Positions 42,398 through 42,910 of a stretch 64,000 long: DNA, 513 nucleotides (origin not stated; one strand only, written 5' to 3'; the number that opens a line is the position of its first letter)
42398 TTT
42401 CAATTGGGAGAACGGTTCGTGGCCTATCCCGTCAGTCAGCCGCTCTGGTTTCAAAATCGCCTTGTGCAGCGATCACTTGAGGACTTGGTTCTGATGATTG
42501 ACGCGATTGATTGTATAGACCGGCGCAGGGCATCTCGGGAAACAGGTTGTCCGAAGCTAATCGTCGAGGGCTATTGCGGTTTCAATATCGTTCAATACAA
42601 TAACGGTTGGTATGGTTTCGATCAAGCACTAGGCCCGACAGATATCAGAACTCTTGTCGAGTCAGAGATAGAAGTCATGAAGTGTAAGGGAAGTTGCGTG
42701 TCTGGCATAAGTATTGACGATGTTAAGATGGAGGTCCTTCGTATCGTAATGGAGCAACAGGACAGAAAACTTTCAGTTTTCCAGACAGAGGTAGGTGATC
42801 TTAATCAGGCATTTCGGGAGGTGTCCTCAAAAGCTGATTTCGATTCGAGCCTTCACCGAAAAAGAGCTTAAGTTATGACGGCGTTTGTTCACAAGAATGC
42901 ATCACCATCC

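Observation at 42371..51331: Unassigned ~50-aa module (GYN[IV][IV]-x6-[FWY]Y[GA]xP-x2-LG-x2-D ... acidic helix) recurs 8-9 times on four different enzymes of the island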

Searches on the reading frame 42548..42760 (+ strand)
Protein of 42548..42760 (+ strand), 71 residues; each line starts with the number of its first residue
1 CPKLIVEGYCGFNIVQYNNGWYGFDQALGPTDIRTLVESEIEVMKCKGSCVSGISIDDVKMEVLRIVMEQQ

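Call 10: find_homologous_proteins(query=A1, max_evalue=0.01)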
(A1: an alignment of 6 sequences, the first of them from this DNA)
Query A1 (6 sequences) (71 aa, profile of the alignment): 8 proteins with E <= 0.01 among 51 candidates.
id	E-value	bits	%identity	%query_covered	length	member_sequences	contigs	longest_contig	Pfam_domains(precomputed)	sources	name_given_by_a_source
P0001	8.2e-18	81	30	79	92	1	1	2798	-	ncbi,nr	ncbi:MAG TPA: hypothetical protein VFU48_09765, partial [Nitrospira sp.]|nr:hypothetical protein [Ni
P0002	1.4e-17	81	27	79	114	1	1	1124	-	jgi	jgi:hypothetical protein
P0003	6.4e-17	78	30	80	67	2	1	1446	-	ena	-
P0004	1.1e-15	74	38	76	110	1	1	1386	-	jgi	jgi:hypothetical protein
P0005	2.8e-15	73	36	79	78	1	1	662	-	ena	-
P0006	1.8e-14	71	-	-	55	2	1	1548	-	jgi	jgi:hypothetical protein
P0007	5.1e-10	56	40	28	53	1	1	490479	-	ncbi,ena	-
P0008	9.9e-10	55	32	65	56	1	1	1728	-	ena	-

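Call 14: search_solved_structures(query=A1, max_evalue=10, show_alignments=2)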
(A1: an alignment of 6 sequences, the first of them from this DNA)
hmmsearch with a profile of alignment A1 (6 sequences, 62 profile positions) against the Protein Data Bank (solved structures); distinct sequences matched with E-value up to 10: 4.
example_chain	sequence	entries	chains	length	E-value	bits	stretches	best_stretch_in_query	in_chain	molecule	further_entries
7evf_AA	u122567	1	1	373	0.45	13.2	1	16-45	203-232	PQQ_3 domain-containing protein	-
7dxn_A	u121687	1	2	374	0.46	13.1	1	16-45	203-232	Membrane associated protein kinase with beta-propeller domain, pyrrolo-quinoline quinone b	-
7eq5_A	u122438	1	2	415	0.54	12.9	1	16-45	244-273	Membrane associated protein kinase with beta-propeller domain, pyrrolo-quinoline quinone b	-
6mrt_A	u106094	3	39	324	1.2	11.8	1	31-61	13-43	Hemolysin E, chromosomal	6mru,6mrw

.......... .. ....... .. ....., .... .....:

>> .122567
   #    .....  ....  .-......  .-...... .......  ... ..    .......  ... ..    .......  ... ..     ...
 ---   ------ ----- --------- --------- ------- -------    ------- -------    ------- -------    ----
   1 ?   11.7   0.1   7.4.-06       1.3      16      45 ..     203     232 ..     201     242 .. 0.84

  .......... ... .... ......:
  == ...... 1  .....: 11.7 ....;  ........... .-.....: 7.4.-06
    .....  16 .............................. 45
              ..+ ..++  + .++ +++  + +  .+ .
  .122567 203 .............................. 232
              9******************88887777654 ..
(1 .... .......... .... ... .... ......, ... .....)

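Call 19: search_protein_families(library=pfam, alignment_id=A1, max_evalue=10)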
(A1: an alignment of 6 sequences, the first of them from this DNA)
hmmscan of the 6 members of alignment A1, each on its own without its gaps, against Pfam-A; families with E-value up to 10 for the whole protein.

A. member 1, seq(71 aa): 0 families

B. families by the number of members that match (of 6 scanned): 2 families
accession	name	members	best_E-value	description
PF22483.2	Mu-transpos_C_2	1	0.09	Mu transposase, C-terminal domain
PF24268.1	NttC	1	0.17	T2SS substrate NttC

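Call 20: predict_structure(alignment_id=A1)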
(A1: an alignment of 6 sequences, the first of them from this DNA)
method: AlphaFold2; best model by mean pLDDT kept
length: 71 residues; sequences in the alignment: 6
mean_pLDDT: 76.5   pTM: 0.64
mean pLDDT of the five models: 76.5, 72.4, 66.3, 63.8, 60.6
residues with pLDDT >= 90: 0; 70-90: 53; 50-70: 18; < 50: 0
segments of 3 or more residues with pLDDT < 50: none
pLDDT, mean of each block of 10 residues (from residue 1): 79 85 83 72 56 77 85 65
secondary structure, 60 per line:
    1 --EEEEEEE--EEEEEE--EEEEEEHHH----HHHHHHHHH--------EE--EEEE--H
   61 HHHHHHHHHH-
elements in order: E3-9 E12-17 E20-25 H33-41 E54-57 H60-70

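Call 22: search_protein_representatives(alignment_id=A1)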
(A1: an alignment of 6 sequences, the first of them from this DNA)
Query: 6 sequences, 62 profile positions. Proteins with E-value up to 0.001 (for the whole library): 1157; up to 1e-10: 487; up to 1e-30: 61. The best 150 are listed.
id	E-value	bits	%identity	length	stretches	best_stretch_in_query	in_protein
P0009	1.6e-138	466.2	-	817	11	3-57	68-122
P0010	4.9e-113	384.6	-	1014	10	2-58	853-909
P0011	9.5e-92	316.5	-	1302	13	8-57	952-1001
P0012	2.1e-88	305.7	-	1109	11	2-58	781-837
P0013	1.3e-63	226.3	-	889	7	2-57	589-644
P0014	2.4e-61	219.1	-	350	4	1-59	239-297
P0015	1.1e-56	204.1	-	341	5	1-57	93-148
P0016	2.7e-53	193.3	-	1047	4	8-59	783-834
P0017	4.0e-53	192.7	-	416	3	2-57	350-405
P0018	2.3e-52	190.3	-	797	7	2-58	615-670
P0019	1.2e-51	188.0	-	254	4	1-57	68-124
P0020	5.1e-50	182.8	-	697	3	2-57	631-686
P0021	1.8e-49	181.1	-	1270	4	1-58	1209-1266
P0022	5.4e-49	179.5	-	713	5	2-57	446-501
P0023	6.2e-49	179.3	-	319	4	1-59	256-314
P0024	1.1e-48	178.6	-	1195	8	2-57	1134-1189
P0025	1.4e-48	178.2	-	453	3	1-57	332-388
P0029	1.8e-45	168.2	-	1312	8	1-53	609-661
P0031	1.5e-41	155.7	-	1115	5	2-59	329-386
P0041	4.8e-38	144.4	-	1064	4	9-58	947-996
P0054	7.5e-35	134.2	-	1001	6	3-56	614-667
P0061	5.1e-32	125.1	-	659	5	5-61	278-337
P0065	2.0e-31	123.2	-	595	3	2-57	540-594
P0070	1.6e-30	120.3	-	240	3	1-56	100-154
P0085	3.8e-28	112.7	-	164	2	2-54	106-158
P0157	5.3e-22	93.1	-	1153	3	3-60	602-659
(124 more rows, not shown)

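Call 24: fold_search(model_id=the predicted structure, library=pdb)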
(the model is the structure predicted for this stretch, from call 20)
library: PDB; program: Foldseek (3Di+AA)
matches with E <= 10: 247; with E <= 0.001: 0
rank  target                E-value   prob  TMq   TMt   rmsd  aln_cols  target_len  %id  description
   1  2mc5                  5.4e-01  0.11  0.24  0.23  10.7        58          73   14  A bacteriophage transcription regulator inhibits bacterial transcription initiation by -factor displacement (released 2014-03-26)
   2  5b42                  1.1e+00  0.12  0.35  0.25  11.4        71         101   20  Crystal structure of the C-terminal endonuclease domain of Aquifex aeolicus MutL. (released 2016-07-13)
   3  3kdg_A                1.1e+00  0.07  0.30  0.12  19.5       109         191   14  C-terminal domain of Bacillus subtilis MutL crystal form II (released 2010-07-21)
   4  1d1r_MODEL_1_A        1.1e+00  0.06  0.25  0.22   9.9        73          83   15  NMR SOLUTION STRUCTURE OF THE PRODUCT OF THE E. COLI YCIH GENE. (released 1999-10-06)
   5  3gab_D                1.2e+00  0.06  0.30  0.12  18.8       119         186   12  C-terminal domain of Bacillus subtilis MutL crystal form I (released 2010-07-21)
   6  8h1g                  1.3e+00  0.11  0.35  0.25  11.4        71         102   20  The R406T mutant form of the Aquifex aeolicus MutL endonuclease domain (released 2023-08-16)
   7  5z41                  1.3e+00  0.10  0.35  0.26  11.0        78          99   17  Aquifex aeolicus MutL endonuclease domain with a single zinc ion. (released 2018-04-25)
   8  5jbh_1                1.3e+00  0.06  0.26  0.24  10.8        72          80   15  Cryo-EM structure of a full archaeal ribosomal translation initiation complex in the P-IN conformation (released 2016-12-07)
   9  4r77_A                1.6e+00  0.07  0.29  0.11   8.9        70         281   10  Crystal structure of choline kinase LicA from Streptococcus pneumoniae (released 2015-08-12)
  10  4mo0                  1.6e+00  0.06  0.25  0.23  10.2        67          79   15  Crystal structure of aIF1 from Methanocaldococcus jannaschii (released 2014-09-17)
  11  5jb3_1                1.6e+00  0.06  0.26  0.23  10.5        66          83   14  Cryo-EM structure of a full archaeal ribosomal translation initiation complex in the P-REMOTE conformation (released 2016-11-30)
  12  3kdk_B                1.7e+00  0.06  0.33  0.14  20.2       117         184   13  Structure of the C-terminal domain of Bacillus subtilis MutL bound to Zn2+ (released 2010-07-21)
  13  3gab_C                1.7e+00  0.06  0.32  0.13  19.0       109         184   15  C-terminal domain of Bacillus subtilis MutL crystal form I (released 2010-07-21)
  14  6vvd_A                1.8e+00  0.08  0.22  0.07   3.8        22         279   32  Legionella pneumophila Lpg2603 kinase bound to IP6 (released 2020-04-08)
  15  5jy7_N                1.9e+00  0.08  0.32  0.09   7.6        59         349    8  Complex of Mycobacterium smegmatis trehalose synthase with maltokinase (released 2017-05-24)
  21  9c7n_B                2.7e+00  0.04  0.27  0.24  10.0        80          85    6  Crystal Structure of the GL3 ACT-like Domain (released 2025-10-08)
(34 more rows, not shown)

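Call 29: search_protein_families(library=pfam, alignment_id=A2, max_evalue=0.001)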
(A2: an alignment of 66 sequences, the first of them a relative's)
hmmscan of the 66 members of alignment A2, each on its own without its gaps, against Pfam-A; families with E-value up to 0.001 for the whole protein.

A. member 1, P0010 (1014 aa): 3 families
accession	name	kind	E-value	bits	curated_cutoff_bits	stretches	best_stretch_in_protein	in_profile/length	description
PF11753.13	DUF3310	-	5.6e-05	23.6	24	0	911-935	18-42/60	Protein of unknwon function (DUF3310)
PF19023.6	DUF5749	-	0.00019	21.8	28.2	0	857-876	17-36/78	Family of unknown function (DUF5749)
PF10111.15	Glyco_tranf_2_2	-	0.00049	20.1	27.3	1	80-240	59-215/276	Glycosyltransferase like family 2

B. families by the number of members that match (of 66 scanned): 42 families (the first 25 are shown)
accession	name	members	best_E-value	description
PF00535.33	Glycos_transf_2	10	9.9e-17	Glycosyl transferase family 2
PF13578.12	Methyltransf_24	8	1.2e-21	Methyltransferase domain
PF04055.27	Radical_SAM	6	4.7e-16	Radical SAM superfamily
PF13692.12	Glyco_trans_1_4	6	3e-13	Glycosyl transferases group 1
PF00534.26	Glycos_transf_1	6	3.3e-12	Glycosyl transferases group 1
PF13186.11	SPASM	4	3.9e-13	Iron-sulfur cluster-binding domain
PF13524.12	Glyco_trans_1_2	2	1.7e-08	Glycosyl transferase-like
PF13641.12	Glyco_tranf_2_3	2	2.1e-06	Glycosyltransferase like family 2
PF13489.12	Methyltransf_23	2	3.6e-05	Methyltransferase domain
PF10111.15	Glyco_tranf_2_2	2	4.9e-05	Glycosyltransferase like family 2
PF00501.34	AMP-binding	1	6.6e-55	AMP-binding enzyme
PF01757.29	Acyl_transf_3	1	3.4e-19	Acyltransferase domain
PF00975.26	Thioesterase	1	4.5e-16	Thioesterase domain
PF00550.31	PP-binding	1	1.2e-14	Phosphopantetheine attachment site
PF00754.31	F5_F8_type_C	1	5e-12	F5/8 type C domain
PF23110.1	H1_KCTD8_12_16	1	5.8e-09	KCTD8/12/16 H1 domain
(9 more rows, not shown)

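Call 30: search_protein_families(library=pfam, alignment_id=A3, max_evalue=0.001)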
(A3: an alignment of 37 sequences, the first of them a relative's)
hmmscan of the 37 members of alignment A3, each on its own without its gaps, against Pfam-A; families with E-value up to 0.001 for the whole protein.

A. member 1, P0102 (869 aa): 0 families

B. families by the number of members that match (of 37 scanned): 19 families
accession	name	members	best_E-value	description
PF04055.27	Radical_SAM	5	1.6e-18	Radical SAM superfamily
PF13186.11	SPASM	5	1.1e-11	Iron-sulfur cluster-binding domain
PF00534.26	Glycos_transf_1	3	9.1e-12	Glycosyl transferases group 1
PF13692.12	Glyco_trans_1_4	3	9.4e-11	Glycosyl transferases group 1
PF13578.12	Methyltransf_24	2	1.5e-20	Methyltransferase domain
PF00535.33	Glycos_transf_2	2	1.7e-10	Glycosyl transferase family 2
PF00685.33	Sulfotransfer_1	2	1.7e-06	Sulfotransferase domain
PF08305.17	NPCBM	1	3.5e-30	NPCBM/NEW2 domain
PF01757.29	Acyl_transf_3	1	3.3e-27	Acyltransferase domain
PF13641.12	Glyco_tranf_2_3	1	2.3e-09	Glycosyltransferase like family 2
PF04230.19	PS_pyruv_trans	1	3.9e-08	Polysaccharide pyruvyl transferase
PF13290.12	CHB_HEX_C_1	1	5.3e-08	Chitobiase/beta-hexosaminidase C-terminal domain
PF18006.6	SepRS_C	1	4.7e-07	O-phosphoseryl-tRNA synthetase C-terminal domain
PF13287.12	Fn3_assoc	1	1.7e-06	Fn3 associated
PF17041.10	SasG_E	1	3.1e-06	E domain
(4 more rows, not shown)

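Call 53: list_cluster_members(proteins=[P0009, P0010, P0011, P0012, P0013, P0016, P0021, P0024, P0029, P0031])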
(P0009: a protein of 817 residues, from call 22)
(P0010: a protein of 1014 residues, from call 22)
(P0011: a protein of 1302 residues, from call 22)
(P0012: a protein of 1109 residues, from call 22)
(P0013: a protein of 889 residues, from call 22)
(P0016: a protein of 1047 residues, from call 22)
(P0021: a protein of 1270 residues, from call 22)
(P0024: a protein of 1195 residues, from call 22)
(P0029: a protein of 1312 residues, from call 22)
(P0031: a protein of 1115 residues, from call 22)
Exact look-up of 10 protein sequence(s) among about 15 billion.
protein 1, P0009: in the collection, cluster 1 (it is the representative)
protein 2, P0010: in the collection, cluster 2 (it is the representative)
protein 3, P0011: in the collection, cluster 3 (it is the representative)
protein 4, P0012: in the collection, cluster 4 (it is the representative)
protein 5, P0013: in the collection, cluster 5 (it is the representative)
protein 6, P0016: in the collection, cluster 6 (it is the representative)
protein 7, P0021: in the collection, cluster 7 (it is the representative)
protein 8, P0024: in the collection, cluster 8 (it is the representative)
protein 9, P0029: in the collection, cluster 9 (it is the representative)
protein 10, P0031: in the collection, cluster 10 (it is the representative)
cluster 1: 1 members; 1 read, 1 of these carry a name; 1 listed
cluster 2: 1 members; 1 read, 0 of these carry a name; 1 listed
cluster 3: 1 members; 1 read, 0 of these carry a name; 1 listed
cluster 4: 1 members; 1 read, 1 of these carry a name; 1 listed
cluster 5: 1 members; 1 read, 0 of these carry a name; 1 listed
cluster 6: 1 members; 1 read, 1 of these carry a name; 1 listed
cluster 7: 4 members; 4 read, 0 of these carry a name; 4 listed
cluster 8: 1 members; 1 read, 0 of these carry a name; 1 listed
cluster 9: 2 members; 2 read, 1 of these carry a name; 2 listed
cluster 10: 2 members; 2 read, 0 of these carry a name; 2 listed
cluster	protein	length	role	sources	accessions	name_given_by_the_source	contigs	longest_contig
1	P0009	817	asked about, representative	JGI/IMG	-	hypothetical protein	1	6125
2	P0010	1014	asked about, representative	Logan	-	-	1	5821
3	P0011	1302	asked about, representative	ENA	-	-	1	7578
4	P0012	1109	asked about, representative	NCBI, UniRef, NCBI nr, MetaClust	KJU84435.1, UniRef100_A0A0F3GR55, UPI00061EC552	Glycosyl transferase, family 2 domain protein [Candidatus Magnetobacterium bavaricum] | Glycosyl transferase, family 2 domain protein n=1 Tax=Candidatus Magnetobacterium ... | status=active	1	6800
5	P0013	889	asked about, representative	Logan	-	-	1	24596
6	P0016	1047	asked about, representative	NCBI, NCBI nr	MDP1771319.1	MAG: hypothetical protein Q8L15_03480 [Methylobacter sp.] | hypothetical protein [Methylobacter sp.]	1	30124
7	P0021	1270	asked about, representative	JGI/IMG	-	-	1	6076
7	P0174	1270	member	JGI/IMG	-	-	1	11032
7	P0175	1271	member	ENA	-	-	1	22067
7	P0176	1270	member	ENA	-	-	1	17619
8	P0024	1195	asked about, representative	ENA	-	-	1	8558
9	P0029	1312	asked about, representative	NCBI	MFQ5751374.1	MAG: glycosyltransferase, partial [bacterium]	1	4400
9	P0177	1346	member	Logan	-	-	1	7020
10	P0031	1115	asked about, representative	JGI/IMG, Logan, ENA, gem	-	-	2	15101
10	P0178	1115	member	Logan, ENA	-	-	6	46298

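Call 68: list_cluster_members(proteins=[P0015, P0070, P0085, P0041, P0054, P0065, P0157, P0020, P0025, P0061])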
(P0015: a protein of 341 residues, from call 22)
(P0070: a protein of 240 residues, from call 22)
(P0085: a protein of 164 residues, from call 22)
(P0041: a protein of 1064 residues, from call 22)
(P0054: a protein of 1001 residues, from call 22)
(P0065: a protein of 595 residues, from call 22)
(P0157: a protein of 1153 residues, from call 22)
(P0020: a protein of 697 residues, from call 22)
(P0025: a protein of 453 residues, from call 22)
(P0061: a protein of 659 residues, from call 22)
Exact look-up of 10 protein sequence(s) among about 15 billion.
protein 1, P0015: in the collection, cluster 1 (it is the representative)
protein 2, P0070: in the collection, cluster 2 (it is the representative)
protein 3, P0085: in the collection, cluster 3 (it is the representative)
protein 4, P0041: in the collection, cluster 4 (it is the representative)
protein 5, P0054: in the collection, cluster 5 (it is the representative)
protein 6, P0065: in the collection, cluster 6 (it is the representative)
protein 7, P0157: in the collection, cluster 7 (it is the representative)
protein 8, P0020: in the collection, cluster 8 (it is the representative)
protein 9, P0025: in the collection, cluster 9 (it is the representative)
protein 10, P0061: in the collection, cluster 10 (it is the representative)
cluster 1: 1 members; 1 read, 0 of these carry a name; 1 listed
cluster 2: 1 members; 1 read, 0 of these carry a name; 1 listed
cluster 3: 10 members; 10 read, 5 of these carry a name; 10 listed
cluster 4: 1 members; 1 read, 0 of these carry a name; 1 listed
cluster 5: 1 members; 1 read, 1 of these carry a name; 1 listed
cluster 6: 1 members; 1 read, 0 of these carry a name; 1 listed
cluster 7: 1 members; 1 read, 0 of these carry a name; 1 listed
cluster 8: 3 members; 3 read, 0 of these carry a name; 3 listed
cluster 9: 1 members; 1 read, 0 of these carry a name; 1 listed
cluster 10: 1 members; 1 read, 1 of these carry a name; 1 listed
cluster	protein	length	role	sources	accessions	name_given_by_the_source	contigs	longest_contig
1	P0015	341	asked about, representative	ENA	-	-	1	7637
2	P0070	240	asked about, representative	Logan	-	-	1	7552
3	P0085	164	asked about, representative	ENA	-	-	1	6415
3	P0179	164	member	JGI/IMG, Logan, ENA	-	hypothetical protein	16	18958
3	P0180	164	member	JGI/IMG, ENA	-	hypothetical protein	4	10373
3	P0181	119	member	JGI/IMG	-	hypothetical protein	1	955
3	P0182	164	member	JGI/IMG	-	hypothetical protein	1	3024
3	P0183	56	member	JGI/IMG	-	hypothetical protein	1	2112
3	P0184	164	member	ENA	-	-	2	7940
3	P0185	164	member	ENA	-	-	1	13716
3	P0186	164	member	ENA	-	-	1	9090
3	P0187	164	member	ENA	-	-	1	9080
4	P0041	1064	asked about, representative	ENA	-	-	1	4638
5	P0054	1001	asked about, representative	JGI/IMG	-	hypothetical protein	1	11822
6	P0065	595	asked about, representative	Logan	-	-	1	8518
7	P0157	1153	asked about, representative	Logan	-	-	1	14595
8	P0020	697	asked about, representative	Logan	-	-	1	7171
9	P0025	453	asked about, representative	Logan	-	-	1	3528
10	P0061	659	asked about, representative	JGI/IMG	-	hypothetical protein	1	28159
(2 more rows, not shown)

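Call 77: search_dna_similar(query=P0019, collection=plasmids, mode=protein, max_evalue=0.001, max_rows=25)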
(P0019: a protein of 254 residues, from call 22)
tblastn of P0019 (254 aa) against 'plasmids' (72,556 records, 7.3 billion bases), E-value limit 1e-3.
Records with a match: 2; places in all: 6; records where one place covers at least 80% of the query: 2.
Best place of each record, by identity: <60% 2.
By first word of the organism name: Azospirillum 2.
By predicted mobility (MOB-suite, as given by PLSDB): non-mobilizable 2.
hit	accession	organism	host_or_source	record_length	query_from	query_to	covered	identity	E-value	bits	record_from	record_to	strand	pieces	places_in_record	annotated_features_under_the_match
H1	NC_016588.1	Azospirillum lipoferum 4B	-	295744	13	252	94%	28.8%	4e-8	114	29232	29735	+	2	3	adenylyl-sulfate kinase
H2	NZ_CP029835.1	Azospirillum ramasamyi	single cell,Cow dung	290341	13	252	94%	28.1%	7e-9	119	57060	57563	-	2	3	adenylyl-sulfate kinase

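Call 78: find_homologous_proteins(query=P0019, max_evalue=0.001)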
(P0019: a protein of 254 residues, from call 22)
Query P0019 (254 aa): 8 proteins with E <= 0.001 among 8000 candidates.
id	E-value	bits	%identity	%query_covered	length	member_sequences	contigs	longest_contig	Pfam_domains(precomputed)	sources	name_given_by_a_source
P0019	4.7e-166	568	100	100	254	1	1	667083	PF01824.24,PF23792.2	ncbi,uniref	ncbi:hypothetical protein ACTRW9_10740 [Nitrospina sp. 32_T5]|uniref:hypothetical protein n=1 Tax=un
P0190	1.0e-17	82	30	70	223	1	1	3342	-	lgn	-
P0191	1.8e-15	75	37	48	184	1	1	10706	-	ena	-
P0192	5.4e-15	73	36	48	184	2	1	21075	-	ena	-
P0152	6.0e-15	73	36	48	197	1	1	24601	-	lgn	-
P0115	6.1e-10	57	28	48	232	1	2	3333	-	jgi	-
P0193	2.7e-8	51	25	46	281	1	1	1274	-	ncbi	-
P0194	3.6e-7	48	28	48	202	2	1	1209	-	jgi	jgi:hypothetical protein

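Call 79: get_annotated_region(hit=H1, flank=15000)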
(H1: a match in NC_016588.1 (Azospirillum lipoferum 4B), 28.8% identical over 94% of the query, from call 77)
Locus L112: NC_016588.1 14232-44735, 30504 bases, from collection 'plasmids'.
description: Azospirillum lipoferum 4B plasmid AZO_p6, complete sequence
organism: Azospirillum lipoferum 4B (NCBI taxid 862719)
taxonomy: Bacteria; Pseudomonadota; Alphaproteobacteria; Rhodospirillales; Azospirillaceae; Azospirillum; Azospirillum lipoferum; Azospirillum lipoferum 4B
host: -; source: -; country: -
typing (MOB-suite, as given by PLSDB): non-mobilizable; replicon rep_cluster_1806
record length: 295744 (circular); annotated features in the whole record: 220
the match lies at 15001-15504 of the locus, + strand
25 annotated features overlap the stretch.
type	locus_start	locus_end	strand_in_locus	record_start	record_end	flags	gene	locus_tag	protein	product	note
CDS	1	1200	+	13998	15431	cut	-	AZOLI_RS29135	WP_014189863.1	HlyD family type I secretion periplasmic adaptor subunit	GO:0030253 - protein secretion by the type I secretion system [Evidence IEA]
CDS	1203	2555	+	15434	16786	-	-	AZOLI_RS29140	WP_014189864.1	SEL1-like repeat protein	-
CDS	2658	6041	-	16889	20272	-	-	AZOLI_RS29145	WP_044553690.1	hypothetical protein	-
CDS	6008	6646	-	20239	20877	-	-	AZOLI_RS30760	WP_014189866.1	NUDIX hydrolase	-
CDS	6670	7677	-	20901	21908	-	-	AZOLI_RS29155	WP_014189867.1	kinase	-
CDS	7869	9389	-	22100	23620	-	-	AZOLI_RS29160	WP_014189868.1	radical SAM protein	-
CDS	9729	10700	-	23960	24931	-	-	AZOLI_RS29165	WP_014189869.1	GDP-L-fucose synthase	-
CDS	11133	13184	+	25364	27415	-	-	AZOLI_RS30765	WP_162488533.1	glycosyltransferase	-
CDS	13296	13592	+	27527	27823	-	-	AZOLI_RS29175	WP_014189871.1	hypothetical protein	-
CDS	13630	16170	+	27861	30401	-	-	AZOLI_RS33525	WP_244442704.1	adenylyl-sulfate kinase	-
CDS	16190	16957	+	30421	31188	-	-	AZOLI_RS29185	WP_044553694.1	class I SAM-dependent methyltransferase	-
CDS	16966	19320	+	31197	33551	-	-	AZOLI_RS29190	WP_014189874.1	PEP-utilizing enzyme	GO:0016310 - phosphorylation [Evidence IEA]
CDS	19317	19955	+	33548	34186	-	-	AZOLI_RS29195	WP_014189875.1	gamma-glutamyl-gamma-aminobutyrate hydrolase family protein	-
CDS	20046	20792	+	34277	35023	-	-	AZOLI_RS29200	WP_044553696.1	phosphocholine cytidylyltransferase family protein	-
CDS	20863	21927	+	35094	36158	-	-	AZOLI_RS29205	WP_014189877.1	DUF1566 domain-containing protein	-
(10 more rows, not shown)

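Call 81: search_dna_similar(query=P0019, collection=phages, mode=protein, max_evalue=0.01, max_rows=10)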
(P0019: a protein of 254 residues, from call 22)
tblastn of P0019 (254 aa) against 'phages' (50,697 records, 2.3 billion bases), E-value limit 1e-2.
No match.
